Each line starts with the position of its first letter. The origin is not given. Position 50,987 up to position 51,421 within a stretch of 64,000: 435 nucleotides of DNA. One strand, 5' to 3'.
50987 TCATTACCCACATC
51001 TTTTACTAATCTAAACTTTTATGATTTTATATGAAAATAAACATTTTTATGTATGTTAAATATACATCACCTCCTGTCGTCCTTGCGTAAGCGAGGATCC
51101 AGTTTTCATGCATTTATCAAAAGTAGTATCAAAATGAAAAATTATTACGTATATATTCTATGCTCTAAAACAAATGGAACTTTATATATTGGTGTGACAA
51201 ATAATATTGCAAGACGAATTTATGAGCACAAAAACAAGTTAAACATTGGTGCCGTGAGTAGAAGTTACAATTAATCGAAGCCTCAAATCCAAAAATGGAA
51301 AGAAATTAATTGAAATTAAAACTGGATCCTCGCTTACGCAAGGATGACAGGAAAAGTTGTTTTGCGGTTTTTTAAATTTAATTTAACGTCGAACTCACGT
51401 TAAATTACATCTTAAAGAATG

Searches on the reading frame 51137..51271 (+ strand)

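Call 46: search_protein_families(library=pfam, proteins=[window:51137-51271:+], max_evalue=0.01)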
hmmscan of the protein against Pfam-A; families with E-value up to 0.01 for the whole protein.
window:51137-51271:+ (45 aa): 2 families
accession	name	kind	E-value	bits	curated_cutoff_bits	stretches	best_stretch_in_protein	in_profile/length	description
PF01541.30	GIY-YIG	-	6.8e-11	42.8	22.6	1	2-41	1-40/78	GIY-YIG catalytic domain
PF10544.15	T5orf172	-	0.0014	19.6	20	1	4-33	2-33/101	T5orf172 domain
